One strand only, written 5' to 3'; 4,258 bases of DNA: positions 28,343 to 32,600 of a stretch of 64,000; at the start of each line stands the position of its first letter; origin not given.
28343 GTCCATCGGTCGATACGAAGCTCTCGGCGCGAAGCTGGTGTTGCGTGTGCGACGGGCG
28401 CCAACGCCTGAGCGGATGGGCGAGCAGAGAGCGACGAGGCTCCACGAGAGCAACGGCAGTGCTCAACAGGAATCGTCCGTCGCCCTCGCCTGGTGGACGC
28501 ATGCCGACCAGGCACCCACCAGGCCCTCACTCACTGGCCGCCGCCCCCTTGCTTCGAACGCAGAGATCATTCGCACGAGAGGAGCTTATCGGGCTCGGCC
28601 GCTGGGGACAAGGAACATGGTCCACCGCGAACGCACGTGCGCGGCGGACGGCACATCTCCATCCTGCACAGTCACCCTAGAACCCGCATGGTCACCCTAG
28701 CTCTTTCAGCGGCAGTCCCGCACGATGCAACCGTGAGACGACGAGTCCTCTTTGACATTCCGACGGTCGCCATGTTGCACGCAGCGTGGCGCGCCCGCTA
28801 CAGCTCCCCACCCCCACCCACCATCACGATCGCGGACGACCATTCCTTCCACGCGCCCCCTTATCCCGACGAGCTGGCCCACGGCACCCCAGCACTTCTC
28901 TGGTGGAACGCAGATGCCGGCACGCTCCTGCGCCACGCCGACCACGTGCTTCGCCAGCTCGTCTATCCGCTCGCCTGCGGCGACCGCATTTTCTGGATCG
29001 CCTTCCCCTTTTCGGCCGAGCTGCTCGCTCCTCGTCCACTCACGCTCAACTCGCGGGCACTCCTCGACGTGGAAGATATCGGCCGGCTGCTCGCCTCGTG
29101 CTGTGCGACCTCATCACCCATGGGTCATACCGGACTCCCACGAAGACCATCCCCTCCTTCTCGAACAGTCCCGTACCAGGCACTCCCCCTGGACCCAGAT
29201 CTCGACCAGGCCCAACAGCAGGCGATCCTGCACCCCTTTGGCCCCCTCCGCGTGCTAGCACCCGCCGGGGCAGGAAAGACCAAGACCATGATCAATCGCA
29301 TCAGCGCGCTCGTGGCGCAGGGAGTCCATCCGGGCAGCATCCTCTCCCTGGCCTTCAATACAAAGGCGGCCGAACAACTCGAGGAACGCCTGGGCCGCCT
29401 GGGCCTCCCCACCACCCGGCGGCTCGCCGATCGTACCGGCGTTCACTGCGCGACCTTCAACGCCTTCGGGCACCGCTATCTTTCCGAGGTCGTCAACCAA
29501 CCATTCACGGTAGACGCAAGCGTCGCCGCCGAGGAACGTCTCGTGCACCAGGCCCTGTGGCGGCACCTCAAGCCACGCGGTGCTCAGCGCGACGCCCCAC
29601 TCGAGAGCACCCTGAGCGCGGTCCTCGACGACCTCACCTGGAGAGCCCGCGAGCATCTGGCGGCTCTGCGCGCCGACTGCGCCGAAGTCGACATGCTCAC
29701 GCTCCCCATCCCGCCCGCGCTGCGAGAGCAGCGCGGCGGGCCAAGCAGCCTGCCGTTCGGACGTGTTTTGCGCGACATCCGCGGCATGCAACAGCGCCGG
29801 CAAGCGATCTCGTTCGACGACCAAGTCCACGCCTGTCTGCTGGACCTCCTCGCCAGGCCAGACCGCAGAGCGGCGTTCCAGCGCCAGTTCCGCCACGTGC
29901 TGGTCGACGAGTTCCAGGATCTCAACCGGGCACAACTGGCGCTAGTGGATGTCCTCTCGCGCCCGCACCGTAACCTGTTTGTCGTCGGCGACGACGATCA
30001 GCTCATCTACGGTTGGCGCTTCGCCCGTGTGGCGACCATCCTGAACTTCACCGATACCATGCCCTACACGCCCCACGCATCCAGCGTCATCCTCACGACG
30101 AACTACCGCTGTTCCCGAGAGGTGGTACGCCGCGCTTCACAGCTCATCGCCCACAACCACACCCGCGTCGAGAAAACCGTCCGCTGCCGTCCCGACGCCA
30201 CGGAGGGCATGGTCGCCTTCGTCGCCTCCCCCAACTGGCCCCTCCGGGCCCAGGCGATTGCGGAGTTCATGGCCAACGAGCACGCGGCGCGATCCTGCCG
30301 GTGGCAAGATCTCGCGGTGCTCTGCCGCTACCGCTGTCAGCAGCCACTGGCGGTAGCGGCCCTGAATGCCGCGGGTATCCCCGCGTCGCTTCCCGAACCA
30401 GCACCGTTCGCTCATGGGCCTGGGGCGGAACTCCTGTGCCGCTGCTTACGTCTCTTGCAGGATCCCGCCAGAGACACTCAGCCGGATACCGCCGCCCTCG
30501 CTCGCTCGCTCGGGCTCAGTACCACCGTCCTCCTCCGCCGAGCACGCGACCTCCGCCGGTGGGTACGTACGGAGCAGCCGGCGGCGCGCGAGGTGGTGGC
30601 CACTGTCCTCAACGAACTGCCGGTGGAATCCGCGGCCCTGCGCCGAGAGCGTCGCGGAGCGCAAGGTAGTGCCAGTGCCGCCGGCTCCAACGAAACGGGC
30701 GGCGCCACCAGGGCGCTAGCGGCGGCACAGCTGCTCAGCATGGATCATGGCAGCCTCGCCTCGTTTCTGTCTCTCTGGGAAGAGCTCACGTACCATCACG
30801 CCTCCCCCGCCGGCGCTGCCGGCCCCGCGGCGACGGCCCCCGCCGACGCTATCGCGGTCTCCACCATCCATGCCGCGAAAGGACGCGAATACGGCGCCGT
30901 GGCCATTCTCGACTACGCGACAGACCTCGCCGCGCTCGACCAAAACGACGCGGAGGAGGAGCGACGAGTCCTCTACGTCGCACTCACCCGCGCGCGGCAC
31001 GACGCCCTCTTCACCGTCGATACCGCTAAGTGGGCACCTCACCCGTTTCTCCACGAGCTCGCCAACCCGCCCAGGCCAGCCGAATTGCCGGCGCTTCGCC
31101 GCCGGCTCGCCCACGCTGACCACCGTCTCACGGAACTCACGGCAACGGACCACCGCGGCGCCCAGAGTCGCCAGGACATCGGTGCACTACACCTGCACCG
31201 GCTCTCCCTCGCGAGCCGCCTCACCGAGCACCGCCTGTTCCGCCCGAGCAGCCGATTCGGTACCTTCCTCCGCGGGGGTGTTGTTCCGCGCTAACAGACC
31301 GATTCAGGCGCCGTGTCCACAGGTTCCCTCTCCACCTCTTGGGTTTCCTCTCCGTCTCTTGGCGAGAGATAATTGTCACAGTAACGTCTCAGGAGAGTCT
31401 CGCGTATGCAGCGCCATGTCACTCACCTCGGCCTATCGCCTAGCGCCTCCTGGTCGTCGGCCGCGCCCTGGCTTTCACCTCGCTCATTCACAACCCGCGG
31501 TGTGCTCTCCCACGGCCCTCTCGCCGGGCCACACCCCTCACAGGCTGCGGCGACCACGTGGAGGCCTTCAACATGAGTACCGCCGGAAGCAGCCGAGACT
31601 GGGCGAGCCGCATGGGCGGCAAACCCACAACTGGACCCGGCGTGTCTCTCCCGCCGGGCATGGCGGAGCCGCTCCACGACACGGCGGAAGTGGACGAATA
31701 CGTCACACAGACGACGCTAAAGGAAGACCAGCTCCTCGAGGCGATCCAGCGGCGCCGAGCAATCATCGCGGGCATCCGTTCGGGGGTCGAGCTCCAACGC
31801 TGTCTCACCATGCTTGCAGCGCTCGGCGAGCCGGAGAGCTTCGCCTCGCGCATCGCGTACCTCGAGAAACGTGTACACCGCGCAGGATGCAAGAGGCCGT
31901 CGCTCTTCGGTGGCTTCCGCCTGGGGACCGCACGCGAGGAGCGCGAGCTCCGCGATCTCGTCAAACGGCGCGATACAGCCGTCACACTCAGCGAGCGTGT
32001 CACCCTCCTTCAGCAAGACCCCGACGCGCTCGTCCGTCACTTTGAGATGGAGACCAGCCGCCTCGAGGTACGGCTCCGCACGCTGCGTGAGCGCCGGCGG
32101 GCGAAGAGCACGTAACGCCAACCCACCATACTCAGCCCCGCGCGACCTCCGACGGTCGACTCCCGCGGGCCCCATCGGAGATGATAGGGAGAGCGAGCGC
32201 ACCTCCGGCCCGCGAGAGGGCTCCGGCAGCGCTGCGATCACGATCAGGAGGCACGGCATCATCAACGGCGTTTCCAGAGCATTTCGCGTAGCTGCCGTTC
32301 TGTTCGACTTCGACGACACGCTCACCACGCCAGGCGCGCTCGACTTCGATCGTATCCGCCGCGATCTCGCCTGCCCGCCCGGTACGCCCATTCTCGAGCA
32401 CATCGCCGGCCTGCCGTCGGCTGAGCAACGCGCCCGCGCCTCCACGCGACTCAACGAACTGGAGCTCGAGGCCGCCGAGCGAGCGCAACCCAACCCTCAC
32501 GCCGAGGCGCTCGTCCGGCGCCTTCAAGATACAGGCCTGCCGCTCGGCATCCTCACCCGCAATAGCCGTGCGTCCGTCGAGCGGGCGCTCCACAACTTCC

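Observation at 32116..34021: HAD phosphatase fused to a PurM/HypE-like ATP-grasp-type domain, with no canonical start codon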

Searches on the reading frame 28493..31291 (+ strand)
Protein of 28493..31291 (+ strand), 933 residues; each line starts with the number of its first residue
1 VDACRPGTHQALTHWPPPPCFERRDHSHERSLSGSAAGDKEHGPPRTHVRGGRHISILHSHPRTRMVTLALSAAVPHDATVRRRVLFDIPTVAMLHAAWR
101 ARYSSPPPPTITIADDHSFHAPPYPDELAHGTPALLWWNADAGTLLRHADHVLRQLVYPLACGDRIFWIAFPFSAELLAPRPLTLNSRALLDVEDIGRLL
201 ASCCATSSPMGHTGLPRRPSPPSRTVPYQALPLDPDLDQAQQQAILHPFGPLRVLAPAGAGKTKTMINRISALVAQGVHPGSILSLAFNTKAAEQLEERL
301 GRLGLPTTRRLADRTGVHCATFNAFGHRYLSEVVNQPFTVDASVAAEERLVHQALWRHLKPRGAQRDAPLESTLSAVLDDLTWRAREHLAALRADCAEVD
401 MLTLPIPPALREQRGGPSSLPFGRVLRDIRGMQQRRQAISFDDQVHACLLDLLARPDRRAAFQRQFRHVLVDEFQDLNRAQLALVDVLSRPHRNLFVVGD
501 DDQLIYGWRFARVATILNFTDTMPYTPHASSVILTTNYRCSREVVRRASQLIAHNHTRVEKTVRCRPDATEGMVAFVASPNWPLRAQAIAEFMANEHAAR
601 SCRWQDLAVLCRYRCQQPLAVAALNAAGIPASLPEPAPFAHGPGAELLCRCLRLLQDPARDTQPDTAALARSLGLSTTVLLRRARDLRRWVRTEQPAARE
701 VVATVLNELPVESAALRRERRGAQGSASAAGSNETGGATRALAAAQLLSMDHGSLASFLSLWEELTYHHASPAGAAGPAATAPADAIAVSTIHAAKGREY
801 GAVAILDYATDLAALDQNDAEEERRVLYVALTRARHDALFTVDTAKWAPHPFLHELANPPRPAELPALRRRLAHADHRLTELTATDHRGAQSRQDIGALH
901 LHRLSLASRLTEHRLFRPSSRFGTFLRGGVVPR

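Call 53: search_protein_families(library=pfam, proteins=[window:28493-31291:+], max_evalue=0.0001)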
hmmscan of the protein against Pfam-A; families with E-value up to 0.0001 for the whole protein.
window:28493-31291:+ (933 aa): 5 families
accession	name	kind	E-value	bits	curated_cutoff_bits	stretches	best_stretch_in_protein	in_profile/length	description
PF00580.27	UvrD-helicase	-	7.1e-47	160.8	23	1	237-523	1-270/271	UvrD/REP helicase N-terminal domain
PF13245.12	AAA_19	-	5.9e-17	62.6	25.1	1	250-507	12-132/134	AAA domain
PF13361.12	UvrD_C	-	1.7e-14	54.5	25.6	1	785-837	285-342/350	UvrD-like helicase C-terminal domain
PF13538.12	UvrD_C_2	-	1.7e-09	37.8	27.4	1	787-838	2-49/52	UvrD-like helicase C-terminal domain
PF13604.12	AAA_30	-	2.6e-09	37.5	27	1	253-315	22-80/191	AAA domain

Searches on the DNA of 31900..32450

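Call 41: search_rna_families(source=window, start=31900, end=32450, threshold=evalue, max_evalue=10)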
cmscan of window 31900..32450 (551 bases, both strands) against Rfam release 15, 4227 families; matches with E-value up to 10: 4.
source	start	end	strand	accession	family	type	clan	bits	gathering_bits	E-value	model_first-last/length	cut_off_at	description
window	32134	32199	+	RF02992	hya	Cis-reg;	-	17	56.8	2.4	1-72/72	no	hya RNA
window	32018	32069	-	RF04122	mir-1204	Gene; miRNA;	-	16.5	70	1.7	1-67/67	no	mir-1204 microRNA precursor family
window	31900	31953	-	RF02027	MIR2907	Gene; miRNA;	-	15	60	6.6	1-52/65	3'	MIR2907 microRNA precursor family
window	32220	32269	-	RF01152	sR1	Gene; snRNA; snoRNA; CD-box;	-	10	45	5.7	1-57/57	no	Small nucleolar RNA sR1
